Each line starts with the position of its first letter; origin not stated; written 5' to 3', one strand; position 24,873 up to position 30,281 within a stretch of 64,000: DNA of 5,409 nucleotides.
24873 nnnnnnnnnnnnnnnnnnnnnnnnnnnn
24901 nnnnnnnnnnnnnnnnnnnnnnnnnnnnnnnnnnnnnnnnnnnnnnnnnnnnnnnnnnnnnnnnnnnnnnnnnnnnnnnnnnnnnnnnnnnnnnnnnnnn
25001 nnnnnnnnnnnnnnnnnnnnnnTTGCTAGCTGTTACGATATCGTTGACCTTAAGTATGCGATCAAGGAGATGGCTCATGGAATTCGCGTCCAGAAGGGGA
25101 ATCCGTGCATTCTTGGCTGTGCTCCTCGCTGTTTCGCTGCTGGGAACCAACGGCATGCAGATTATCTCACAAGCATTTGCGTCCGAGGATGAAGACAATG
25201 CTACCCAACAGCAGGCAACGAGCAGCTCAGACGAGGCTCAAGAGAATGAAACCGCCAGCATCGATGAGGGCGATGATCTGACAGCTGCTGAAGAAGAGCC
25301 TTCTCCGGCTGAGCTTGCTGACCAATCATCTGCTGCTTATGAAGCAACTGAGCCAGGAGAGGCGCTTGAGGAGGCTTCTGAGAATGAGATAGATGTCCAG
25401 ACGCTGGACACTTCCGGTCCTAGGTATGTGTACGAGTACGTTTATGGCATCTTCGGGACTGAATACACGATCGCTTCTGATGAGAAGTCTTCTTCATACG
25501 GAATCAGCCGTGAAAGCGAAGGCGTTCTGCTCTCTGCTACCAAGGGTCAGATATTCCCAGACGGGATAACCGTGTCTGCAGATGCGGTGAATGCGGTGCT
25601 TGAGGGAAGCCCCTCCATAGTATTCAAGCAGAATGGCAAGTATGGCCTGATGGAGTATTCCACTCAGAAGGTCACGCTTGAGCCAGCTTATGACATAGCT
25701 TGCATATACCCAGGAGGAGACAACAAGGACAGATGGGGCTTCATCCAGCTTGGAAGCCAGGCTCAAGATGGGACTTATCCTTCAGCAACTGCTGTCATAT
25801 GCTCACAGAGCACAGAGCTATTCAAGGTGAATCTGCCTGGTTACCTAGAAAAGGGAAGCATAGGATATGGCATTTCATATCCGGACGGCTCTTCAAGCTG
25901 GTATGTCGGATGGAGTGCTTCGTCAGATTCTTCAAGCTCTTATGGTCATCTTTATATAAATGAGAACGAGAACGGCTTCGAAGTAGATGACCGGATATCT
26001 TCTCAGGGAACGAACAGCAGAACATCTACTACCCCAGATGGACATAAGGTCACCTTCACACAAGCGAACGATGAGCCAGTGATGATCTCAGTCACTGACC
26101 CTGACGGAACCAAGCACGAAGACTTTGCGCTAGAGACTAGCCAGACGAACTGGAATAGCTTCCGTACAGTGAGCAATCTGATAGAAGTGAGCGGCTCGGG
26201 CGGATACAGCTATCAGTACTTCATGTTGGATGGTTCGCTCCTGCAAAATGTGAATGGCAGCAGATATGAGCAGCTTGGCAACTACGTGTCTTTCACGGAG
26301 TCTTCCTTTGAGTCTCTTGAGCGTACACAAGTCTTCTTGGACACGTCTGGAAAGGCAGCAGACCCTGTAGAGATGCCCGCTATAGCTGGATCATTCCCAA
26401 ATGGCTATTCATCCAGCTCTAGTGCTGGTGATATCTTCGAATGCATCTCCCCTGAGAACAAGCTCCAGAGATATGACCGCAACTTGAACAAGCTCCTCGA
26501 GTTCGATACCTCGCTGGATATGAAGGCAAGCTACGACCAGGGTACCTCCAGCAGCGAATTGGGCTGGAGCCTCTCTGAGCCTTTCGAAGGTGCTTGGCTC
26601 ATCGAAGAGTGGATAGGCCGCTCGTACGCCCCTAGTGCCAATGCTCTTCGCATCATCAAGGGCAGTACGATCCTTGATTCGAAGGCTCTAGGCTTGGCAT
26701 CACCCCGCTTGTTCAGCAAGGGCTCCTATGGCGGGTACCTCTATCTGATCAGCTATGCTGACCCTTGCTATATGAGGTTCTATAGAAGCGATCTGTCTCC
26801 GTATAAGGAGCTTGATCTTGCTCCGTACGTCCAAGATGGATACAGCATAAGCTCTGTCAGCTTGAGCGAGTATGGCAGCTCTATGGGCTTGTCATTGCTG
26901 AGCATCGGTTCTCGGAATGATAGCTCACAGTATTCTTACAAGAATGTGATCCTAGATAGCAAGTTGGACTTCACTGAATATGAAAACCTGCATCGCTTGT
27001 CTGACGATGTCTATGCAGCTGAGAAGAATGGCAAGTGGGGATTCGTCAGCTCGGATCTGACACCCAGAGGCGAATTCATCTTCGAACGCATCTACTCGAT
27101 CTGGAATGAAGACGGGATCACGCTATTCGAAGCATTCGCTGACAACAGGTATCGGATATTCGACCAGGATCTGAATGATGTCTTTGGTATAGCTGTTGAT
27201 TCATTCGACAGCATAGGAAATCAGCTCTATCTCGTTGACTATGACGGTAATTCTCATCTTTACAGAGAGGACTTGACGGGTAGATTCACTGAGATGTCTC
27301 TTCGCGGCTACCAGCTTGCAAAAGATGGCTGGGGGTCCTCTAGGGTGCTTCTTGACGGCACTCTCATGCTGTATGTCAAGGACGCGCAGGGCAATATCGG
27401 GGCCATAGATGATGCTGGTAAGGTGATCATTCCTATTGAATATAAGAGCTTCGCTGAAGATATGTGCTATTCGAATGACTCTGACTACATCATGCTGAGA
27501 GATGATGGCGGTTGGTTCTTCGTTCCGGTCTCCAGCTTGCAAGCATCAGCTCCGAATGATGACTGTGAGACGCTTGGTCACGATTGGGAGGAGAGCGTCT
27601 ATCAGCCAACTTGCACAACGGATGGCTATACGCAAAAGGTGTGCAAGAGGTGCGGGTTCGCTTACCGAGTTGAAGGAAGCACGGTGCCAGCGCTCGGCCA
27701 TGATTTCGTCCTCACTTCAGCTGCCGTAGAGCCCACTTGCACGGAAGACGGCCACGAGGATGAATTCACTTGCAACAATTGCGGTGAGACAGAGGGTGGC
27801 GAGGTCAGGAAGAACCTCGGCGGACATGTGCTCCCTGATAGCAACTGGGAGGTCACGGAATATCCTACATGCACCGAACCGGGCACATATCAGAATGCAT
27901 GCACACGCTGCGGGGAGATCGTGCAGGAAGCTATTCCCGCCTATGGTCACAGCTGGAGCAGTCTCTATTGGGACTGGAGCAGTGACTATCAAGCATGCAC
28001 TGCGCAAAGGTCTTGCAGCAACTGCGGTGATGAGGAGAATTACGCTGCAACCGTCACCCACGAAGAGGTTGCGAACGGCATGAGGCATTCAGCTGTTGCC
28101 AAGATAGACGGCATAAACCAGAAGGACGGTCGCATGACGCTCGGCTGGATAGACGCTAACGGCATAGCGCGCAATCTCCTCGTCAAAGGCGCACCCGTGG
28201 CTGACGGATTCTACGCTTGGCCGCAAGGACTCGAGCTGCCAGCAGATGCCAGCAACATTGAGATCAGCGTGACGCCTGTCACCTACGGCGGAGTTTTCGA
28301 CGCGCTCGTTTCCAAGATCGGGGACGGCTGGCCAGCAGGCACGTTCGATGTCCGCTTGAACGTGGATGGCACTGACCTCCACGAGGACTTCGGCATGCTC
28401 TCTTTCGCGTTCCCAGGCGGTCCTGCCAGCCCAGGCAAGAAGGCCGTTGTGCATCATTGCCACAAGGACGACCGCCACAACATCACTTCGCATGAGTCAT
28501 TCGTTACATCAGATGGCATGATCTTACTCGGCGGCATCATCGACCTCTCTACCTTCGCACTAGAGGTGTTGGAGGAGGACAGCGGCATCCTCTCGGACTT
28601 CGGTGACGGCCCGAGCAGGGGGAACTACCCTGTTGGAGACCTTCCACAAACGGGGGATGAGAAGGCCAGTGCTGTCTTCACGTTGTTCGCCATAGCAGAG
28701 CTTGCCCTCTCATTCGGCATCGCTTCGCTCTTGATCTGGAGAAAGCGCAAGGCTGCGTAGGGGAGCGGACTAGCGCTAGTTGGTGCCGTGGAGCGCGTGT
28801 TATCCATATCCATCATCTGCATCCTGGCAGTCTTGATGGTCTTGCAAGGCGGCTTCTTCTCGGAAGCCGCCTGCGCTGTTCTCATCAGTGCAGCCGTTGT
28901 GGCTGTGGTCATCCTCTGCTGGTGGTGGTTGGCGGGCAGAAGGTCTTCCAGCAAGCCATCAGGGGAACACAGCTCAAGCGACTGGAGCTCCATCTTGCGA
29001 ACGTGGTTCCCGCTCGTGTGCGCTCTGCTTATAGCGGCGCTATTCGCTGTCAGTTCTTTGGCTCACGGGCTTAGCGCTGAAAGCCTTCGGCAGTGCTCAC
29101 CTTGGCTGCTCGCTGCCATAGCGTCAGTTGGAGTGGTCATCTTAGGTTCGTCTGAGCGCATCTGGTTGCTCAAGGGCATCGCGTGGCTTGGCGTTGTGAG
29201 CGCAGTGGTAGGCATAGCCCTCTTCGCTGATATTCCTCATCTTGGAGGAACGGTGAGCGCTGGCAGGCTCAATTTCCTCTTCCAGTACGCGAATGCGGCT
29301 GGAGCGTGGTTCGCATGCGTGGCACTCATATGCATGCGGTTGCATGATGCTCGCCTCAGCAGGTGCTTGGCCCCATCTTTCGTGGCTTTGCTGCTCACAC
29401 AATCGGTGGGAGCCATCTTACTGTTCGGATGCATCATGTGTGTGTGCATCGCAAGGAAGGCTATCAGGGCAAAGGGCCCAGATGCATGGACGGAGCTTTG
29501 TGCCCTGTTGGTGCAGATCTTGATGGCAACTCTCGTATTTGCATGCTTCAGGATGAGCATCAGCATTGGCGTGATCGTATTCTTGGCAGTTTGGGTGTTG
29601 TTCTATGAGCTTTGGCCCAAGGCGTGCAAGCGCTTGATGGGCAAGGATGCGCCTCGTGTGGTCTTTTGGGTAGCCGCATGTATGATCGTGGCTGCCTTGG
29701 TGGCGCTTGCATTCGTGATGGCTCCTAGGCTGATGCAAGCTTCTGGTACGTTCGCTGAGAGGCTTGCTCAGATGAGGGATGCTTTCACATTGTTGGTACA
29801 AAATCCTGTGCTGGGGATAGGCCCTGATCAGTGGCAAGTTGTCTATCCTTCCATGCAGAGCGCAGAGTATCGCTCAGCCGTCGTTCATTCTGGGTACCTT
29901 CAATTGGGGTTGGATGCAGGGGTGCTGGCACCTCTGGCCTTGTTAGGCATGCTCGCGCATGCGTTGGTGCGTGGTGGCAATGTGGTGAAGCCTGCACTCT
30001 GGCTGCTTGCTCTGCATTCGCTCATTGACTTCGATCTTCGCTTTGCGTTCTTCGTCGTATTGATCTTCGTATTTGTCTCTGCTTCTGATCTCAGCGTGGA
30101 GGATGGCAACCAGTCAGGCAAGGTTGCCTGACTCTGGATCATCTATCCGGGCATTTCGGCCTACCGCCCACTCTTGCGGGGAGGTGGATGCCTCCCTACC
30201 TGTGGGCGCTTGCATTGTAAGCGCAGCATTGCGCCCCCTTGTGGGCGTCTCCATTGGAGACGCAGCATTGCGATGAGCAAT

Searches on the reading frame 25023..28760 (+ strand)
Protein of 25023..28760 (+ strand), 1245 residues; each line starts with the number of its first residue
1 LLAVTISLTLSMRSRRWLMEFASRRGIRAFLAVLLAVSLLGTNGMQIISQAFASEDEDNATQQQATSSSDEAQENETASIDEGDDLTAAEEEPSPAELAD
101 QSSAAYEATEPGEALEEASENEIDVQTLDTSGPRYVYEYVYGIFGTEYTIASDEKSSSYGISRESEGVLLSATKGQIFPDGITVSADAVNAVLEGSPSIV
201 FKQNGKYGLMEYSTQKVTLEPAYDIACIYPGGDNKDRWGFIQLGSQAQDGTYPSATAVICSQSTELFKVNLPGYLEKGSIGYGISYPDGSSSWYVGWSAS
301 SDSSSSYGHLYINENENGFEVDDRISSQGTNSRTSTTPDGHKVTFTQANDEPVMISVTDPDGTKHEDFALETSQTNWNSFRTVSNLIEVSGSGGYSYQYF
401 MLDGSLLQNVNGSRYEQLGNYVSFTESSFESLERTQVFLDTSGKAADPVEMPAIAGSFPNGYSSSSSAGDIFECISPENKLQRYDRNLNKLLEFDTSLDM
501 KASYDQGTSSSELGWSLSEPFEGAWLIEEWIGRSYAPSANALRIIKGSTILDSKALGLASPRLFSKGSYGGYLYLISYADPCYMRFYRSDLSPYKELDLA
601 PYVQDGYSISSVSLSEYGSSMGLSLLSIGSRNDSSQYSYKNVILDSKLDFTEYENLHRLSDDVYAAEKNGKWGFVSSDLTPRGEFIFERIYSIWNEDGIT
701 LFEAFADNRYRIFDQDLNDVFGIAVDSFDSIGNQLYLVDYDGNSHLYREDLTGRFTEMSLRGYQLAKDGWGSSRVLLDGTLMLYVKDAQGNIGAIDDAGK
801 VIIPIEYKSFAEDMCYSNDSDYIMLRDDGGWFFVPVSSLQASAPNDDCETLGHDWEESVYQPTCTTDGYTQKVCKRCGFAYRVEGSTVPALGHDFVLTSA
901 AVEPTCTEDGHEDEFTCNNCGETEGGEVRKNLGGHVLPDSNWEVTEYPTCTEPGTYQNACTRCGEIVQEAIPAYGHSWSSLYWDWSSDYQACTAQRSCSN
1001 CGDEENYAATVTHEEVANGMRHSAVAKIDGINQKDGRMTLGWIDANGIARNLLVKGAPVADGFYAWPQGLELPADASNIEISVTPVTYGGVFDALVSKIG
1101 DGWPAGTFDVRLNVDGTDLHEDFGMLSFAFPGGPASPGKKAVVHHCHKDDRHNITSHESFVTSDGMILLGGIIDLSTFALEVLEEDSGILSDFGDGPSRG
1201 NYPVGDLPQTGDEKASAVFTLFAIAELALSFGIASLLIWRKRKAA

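Call 15: search_protein_families(library=pfam, proteins=[window:25023-28760:+])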
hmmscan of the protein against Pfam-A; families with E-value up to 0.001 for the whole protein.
window:25023-28760:+ (1245 aa): 1 family
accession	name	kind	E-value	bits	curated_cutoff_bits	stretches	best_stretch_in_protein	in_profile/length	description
PF14903.11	WG_beta_rep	-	0.00014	22.2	25.6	0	793-811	2-19/35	WG containing repeat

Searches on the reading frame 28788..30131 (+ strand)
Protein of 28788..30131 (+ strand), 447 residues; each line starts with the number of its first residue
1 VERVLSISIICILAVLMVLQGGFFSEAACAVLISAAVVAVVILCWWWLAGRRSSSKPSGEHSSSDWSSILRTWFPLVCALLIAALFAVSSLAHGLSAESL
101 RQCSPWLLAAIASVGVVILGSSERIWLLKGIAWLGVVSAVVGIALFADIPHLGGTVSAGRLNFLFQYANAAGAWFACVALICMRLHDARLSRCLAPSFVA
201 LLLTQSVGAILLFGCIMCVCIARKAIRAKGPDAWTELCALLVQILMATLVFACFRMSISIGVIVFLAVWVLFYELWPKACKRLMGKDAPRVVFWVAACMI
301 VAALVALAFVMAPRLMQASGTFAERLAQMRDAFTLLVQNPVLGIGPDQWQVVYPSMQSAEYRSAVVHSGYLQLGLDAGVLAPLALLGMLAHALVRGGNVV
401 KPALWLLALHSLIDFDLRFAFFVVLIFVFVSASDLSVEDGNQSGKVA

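Call 15: search_protein_families(library=pfam, proteins=[window:28788-30131:+])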
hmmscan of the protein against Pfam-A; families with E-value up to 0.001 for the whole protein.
window:28788-30131:+ (447 aa): 1 family
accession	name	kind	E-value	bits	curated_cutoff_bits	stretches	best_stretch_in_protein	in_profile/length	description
PF04932.20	Wzy_C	-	3.8e-07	30.4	31.7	1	198-384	7-147/149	O-Antigen ligase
